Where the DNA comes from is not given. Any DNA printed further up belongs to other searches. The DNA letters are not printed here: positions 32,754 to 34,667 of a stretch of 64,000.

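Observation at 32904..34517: Single-ORF fusion of a pyruvoyl AdoMetDC/SpeD-like decarboxylase and a deoxyhypusine-synthase-like domain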

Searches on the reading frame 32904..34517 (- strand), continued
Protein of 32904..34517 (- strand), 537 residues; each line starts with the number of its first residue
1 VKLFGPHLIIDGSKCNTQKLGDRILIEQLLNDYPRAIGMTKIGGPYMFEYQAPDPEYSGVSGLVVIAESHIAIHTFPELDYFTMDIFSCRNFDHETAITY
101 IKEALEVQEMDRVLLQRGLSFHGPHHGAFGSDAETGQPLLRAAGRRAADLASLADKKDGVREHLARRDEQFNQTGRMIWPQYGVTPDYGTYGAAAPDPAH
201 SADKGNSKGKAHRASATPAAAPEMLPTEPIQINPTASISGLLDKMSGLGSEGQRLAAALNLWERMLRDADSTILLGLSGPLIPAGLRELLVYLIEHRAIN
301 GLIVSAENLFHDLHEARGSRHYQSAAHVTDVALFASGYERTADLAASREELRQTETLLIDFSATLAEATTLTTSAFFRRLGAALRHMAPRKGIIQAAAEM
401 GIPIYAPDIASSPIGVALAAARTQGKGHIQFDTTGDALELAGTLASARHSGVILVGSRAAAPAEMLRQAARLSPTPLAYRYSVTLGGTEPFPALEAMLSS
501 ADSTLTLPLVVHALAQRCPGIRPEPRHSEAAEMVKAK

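Call 15: find_encoding_contigs(protein=P0001, flank=10000, max_places=2)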
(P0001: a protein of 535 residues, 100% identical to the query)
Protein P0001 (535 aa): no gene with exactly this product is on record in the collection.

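Call 24: search_protein_families(library=ncbifam, proteins=[P0034, P0033, P0059], max_evalue=0.001)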
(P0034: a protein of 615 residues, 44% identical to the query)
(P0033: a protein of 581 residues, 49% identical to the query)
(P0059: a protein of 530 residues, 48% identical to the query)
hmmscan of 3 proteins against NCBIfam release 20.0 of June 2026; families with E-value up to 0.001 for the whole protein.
P0034 (615 aa): 8 families
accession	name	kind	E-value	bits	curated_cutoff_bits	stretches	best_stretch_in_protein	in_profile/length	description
NF002006.0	PRK00805.1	equivalog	3.8e-120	400.8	434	1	279-606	10-334/338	deoxyhypusine synthase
TIGR00321.1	dhys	equivalog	2.6e-87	293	304.25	1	283-590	5-299/301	deoxyhypusine synthase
NF002630.0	PRK02301.1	equivalog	9.5e-81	271.5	364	1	281-593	15-314/318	deoxyhypusine synthase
NF002699.1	PRK02492.1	equivalog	1.4e-73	247.7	500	1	289-589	16-318/338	1,9-bis(guanidino)-5-aza-nonane synthase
NF001980.1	PRK00770.1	equivalog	5.8e-69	232.8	450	1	281-588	2-318/350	homospermidine biosynthesis protein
NF002294.1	PRK01221.1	equivalog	5.1e-49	167.3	350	1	283-589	4-299/300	deoxyhypusine synthase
NF003052.1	PRK03971.1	equivalog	4.6e-47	160.9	380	1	285-589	25-331/334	deoxyhypusine synthase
TIGR03330.1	SAM_DCase_Bsu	equivalog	1.7e-23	83.1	75.65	1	2-116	3-112/112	adenosylmethionine decarboxylase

P0033 (581 aa): 8 families
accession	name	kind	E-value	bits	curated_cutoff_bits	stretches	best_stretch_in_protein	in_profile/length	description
NF002006.0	PRK00805.1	equivalog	4.4e-119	397.3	434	1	244-570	10-333/338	deoxyhypusine synthase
TIGR00321.1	dhys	equivalog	2.8e-87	292.9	304.25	1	248-555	5-299/301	deoxyhypusine synthase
NF002630.0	PRK02301.1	equivalog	3.6e-81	272.8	364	1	246-558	15-314/318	deoxyhypusine synthase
NF002699.1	PRK02492.1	equivalog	6.7e-74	248.7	500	1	254-554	16-318/338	1,9-bis(guanidino)-5-aza-nonane synthase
NF001980.1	PRK00770.1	equivalog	1.3e-68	231.6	450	1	246-553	2-318/350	homospermidine biosynthesis protein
NF002294.1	PRK01221.1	equivalog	1.9e-48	165.4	350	1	248-554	4-299/300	deoxyhypusine synthase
NF003052.1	PRK03971.1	equivalog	1.6e-47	162.4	380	1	249-554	24-331/334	deoxyhypusine synthase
TIGR03330.1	SAM_DCase_Bsu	equivalog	9.8e-24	83.9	75.65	1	3-118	2-112/112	adenosylmethionine decarboxylase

P0059 (530 aa): 8 families
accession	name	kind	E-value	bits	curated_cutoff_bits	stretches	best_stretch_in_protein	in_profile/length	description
NF002006.0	PRK00805.1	equivalog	8.2e-34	116.9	434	1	233-460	12-255/338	deoxyhypusine synthase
TIGR03330.1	SAM_DCase_Bsu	equivalog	2e-23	82.8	75.65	1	2-116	3-112/112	adenosylmethionine decarboxylase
TIGR00321.1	dhys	equivalog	3e-22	79.3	304.25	1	236-455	6-238/301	deoxyhypusine synthase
NF002630.0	PRK02301.1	equivalog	5.4e-16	58.7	364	1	235-333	17-115/318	deoxyhypusine synthase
NF002699.1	PRK02492.1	equivalog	1.1e-15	57.3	500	1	243-451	18-248/338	1,9-bis(guanidino)-5-aza-nonane synthase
NF003052.1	PRK03971.1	equivalog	1.5e-11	44.2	380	1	238-320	26-111/334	deoxyhypusine synthase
NF002294.1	PRK01221.1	equivalog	2.6e-11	43.5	350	1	235-446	4-230/300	deoxyhypusine synthase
NF001980.1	PRK00770.1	equivalog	9.9e-11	41.3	450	1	233-454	2-248/350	homospermidine biosynthesis protein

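Call 27: find_encoding_contigs(protein=P0025, flank=10000, max_places=1)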
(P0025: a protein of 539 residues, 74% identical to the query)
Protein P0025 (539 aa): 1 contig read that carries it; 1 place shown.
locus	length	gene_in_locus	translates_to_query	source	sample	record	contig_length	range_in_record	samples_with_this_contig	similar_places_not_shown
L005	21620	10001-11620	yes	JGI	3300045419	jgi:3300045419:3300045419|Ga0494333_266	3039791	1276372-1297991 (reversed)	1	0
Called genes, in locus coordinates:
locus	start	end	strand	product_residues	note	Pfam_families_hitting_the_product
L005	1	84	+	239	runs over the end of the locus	PF07714:PK_Tyr_Ser-Thr, PF00069:Pkinase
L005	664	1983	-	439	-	PF13701:DDE_Tnp_1_4 (faint)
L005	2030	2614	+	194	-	PF00515:TPR_1 (faint), PF13374:TPR_10 (faint), PF13431:TPR_17 (faint), PF13424:TPR_12, PF07719:TPR_2 (weak), PF13428:TPR_14 (weak), PF13414:TPR_11, PF13432:TPR_16 (weak), +1 more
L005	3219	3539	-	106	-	PF13155:Toprim_2 (weak), PF13362:Toprim_3 (weak)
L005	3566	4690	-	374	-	-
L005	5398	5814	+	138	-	PF00072:Response_reg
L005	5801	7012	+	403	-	PF00795:CN_hydrolase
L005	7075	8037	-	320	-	-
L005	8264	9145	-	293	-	PF02985:HEAT (faint), PF13513:HEAT_EZ (faint), PF13646:HEAT_2, PF03130:HEAT_PBS (weak)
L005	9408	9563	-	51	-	-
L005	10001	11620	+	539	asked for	PF02675:AdoMet_dc, PF01916:DS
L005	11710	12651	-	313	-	PF10127:RlaP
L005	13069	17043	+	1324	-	PF13185:GAF_2, PF00512:HisKA, PF02518:HATPase_c, PF00072:Response_reg, PF08448:PAS_4, PF00512:HisKA, PF13581:HATPase_c_2 (weak), PF02518:HATPase_c, +2 more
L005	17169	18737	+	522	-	PF14531:Kinase-like (faint), PF00069:Pkinase, PF01636:APH (faint), PF07714:PK_Tyr_Ser-Thr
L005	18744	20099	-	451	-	PF03825:Nuc_H_symport (faint), PF12832:MFS_1_like, PF05977:MFS_3 (faint), PF07690:MFS_1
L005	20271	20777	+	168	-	-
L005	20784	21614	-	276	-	PF02625:XdhC_CoxI, PF13478:XdhC_C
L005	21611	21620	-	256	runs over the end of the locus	PF00121:TIM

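Call 28: find_encoding_contigs(protein=P0059, flank=10000, max_places=1)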
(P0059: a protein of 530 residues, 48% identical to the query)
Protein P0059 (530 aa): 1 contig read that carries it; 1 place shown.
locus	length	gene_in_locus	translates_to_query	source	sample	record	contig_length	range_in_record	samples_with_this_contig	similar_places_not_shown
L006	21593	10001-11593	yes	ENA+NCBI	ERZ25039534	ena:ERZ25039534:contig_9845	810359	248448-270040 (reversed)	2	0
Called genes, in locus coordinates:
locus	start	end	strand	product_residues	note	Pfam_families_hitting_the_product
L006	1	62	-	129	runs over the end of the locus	PF01042:Ribonuc_L-PSP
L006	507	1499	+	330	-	PF22544:HYDIN_VesB_CFA65-like_Ig (faint)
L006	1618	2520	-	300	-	PF00171:Aldedh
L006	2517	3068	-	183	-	PF00171:Aldedh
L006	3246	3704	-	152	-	PF09500:YiiD_C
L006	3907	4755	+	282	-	PF02548:Pantoate_transf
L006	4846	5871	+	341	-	PF03109:ABC1 (faint), PF00069:Pkinase, PF07714:PK_Tyr_Ser-Thr, PF01636:APH (faint)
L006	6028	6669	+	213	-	-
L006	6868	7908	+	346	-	PF00782:DSPc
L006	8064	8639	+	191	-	PF01252:Peptidase_A8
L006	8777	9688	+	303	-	PF01479:S4, PF00849:PseudoU_synth_2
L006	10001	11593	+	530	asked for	PF02675:AdoMet_dc, PF01916:DS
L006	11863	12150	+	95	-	PF14242:DUF4342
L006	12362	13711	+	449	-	PF13360:PQQ_2, PF13570:Beta-prop_ACSF4 (faint), PF25293:Beta-prop_EMC1_N (faint), PF01011:PQQ (faint), PF13360:PQQ_2 (weak)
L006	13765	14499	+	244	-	PF21760:SecD_1st, PF22599:SecDF_P1_head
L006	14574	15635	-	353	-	PF00109:ketoacyl-synt (faint), PF00108:Thiolase_N (weak), PF08545:ACP_syn_III, PF08541:ACP_syn_III_C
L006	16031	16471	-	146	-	PF01385:OrfB_IS605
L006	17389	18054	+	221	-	PF17900:Peptidase_M1_N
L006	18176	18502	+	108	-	PF01433:Peptidase_M1 (weak)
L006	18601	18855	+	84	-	-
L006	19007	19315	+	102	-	PF13646:HEAT_2, PF03130:HEAT_PBS (faint)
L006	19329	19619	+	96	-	-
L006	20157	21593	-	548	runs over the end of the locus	PF15902:Sortilin-Vps10 (faint), PF02012:BNR (faint)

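Call 39: predict_structure(alignment_id=A1)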
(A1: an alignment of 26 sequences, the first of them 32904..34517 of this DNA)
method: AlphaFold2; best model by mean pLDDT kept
length: 537 residues; sequences in the alignment: 26
mean_pLDDT: 68.9   pTM: 0.57
mean pLDDT of the five models: 68.9, 67.1, 66.0, 64.3, 63.8
residues with pLDDT >= 90: 138; 70-90: 167; 50-70: 92; < 50: 140
segments of 3 or more residues with pLDDT < 50: 1-5, 114-153, 167-228, 233-235, 323-334, 337-344, 530-537
pLDDT, mean of each block of 10 residues (from residue 1): 46 75 75 73 56 51 57 72 66 76 80 42 32 35 35 52 51 33 30 36 32 31 41 55 71 89 94 92 86 94 94 86 45 42 55 90 79 95 90 95 95 90 85 92 89 86 93 86 92 93 87 83 72 41
secondary structure, 60 per line:
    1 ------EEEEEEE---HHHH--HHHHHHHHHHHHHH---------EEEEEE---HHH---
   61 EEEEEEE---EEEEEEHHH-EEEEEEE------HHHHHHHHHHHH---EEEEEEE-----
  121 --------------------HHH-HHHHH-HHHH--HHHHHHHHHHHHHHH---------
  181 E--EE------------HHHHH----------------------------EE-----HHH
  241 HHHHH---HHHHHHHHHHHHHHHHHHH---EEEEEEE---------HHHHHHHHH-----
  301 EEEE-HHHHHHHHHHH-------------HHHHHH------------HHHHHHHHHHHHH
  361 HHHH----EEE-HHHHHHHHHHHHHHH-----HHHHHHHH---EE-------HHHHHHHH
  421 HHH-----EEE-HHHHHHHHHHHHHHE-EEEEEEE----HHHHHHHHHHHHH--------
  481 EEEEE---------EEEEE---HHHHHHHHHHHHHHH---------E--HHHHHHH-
elements in order: E7-13 H17-20 H23-36 E46-51 E61-67 E71-76 E81-87 H94-105 E109-115 H145-149 H151-154 H157-171 H198-202 H238-245 H249-267 E271-277 H287-295 E301-304 H306-316 H330-335 H348-364 E369-371 H373-387 H393-400 H413-423 E429-431 H433-446 E449-455 H460-472 E481-485 E495-499 H503-517 H530-536

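Call 50: fold_search(model_id=the predicted structure, library=pdb)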
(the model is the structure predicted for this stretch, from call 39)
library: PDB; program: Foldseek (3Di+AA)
matches with E <= 10: 691; with E <= 0.001: 105
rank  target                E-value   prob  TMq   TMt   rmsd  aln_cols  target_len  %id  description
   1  7cmc_B                8.3e-14  1.00  0.43  0.74   7.9       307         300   18  CRYSTAL STRUCTURE OF DEOXYHYPUSINE SYNTHASE FROM PYROCOCCUS HORIKOSHII (released 2020-09-02)
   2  8a0g_B                1.8e-12  1.00  0.43  0.65  10.6       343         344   20  Human deoxyhypusine synthase with trapped transition state (released 2023-04-05)
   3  8a0e_B                1.9e-12  1.00  0.43  0.64  10.5       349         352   18  CryoEM structure of DHS-eIF5A1 complex (released 2023-04-05)
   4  9iej_A                2.3e-12  1.00  0.43  0.69   4.9       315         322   20  Human Deoxyhypusine Synthase Fragment Screening Campaign - ligand VT00417 (released 2026-01-21)
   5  6pgr_B                3.0e-12  1.00  0.42  0.64  11.2       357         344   20  Cocomplex structure of Deoxyhypusine synthase with inhibitor 6-BROMO-N-(1H-INDOL-4-YL)-1-BENZOTHIOPHENE-2-CARBOXAMIDE (released 2020-04-01)
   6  7cmc_C                3.2e-12  1.00  0.42  0.73   5.0       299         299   18  CRYSTAL STRUCTURE OF DEOXYHYPUSINE SYNTHASE FROM PYROCOCCUS HORIKOSHII (released 2020-09-02)
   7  9iee_A                3.4e-12  1.00  0.43  0.66   8.4       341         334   20  Human Deoxyhypusine Synthase Fragment Screening Campaign - ligand VT00403 (released 2026-01-21)
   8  9iea_B                3.6e-12  1.00  0.42  0.66   4.9       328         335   20  Human Deoxyhypusine Synthase Fragment Screening Campaign - ligand VT00257 (released 2026-01-21)
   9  8qzx_A                4.1e-12  1.00  0.42  0.65   5.0       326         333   17  CryoEM structure of DHS-eIF5A complex structure from Trichomonas vaginalis (released 2024-07-03)
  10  6p4v_B                4.5e-12  1.00  0.43  0.69   7.4       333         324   19  1.65 Angstrom ternary complex of Deoxyhypusine synthase with cofactor NAD and spermidine mimic inhibitor GC7 (released 2020-04-01)
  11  6xxj_A                4.5e-12  1.00  0.42  0.62  10.6       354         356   20  Crystal Structure of Human Deoxyhypusine Synthase in complex with spermidine and NAD (released 2020-04-15)
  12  9ie2_B                4.8e-12  1.00  0.42  0.63   4.9       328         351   20  Human Deoxyhypusine Synthase Fragment Screening Campaign - ligand VT00224 (released 2026-01-21)
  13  7cmc_D                4.8e-12  1.00  0.43  0.73   4.2       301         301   18  CRYSTAL STRUCTURE OF DEOXYHYPUSINE SYNTHASE FROM PYROCOCCUS HORIKOSHII (released 2020-09-02)
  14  8pvu_B                5.1e-12  1.00  0.42  0.68   4.9       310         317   19  Cryo-EM structure of DHS-ERK2 complex with 1:1 stoichiometry refined in C1 symmetry (released 2024-10-16)
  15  8a0e_D                5.1e-12  1.00  0.42  0.66   7.9       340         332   19  CryoEM structure of DHS-eIF5A1 complex (released 2023-04-05)
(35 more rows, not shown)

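Call 68: find_related_loci(query=A1, collection=metagenome_contigs, flank=1500)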
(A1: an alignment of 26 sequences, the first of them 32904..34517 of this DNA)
Query A1 (537 aa) in metagenome_contigs; peptide patterns used: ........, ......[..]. (x = any residue, [..] = any of these).
117 stretches matched a pattern; 44 encode a relative of the query (tblastn E <= 1e-3); 44 distinct loci.
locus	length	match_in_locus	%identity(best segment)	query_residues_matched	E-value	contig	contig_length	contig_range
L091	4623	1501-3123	79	1-537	0e+0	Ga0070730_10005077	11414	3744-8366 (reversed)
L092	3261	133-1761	78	1-537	0e+0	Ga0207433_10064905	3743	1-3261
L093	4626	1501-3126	81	1-537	0e+0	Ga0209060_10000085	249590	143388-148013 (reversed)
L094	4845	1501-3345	44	2-537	5e-153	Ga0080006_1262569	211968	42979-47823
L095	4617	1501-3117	47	1-522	7e-144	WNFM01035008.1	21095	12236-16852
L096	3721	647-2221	49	3-522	1e-146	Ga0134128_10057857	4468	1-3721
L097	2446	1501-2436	71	1-318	4e-151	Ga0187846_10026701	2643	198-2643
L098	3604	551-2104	48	3-522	1e-146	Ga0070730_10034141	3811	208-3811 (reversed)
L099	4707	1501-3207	49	3-531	2e-141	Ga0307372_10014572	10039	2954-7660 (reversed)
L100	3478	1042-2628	46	3-531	1e-141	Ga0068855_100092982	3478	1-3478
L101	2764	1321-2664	49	3-455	5e-143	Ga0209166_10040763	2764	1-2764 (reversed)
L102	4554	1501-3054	48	2-522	8e-136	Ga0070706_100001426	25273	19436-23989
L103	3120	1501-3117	47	3-522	1e-135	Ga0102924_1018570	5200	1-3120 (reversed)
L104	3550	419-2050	45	2-532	1e-137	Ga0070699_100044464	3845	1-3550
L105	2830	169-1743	47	3-522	2e-140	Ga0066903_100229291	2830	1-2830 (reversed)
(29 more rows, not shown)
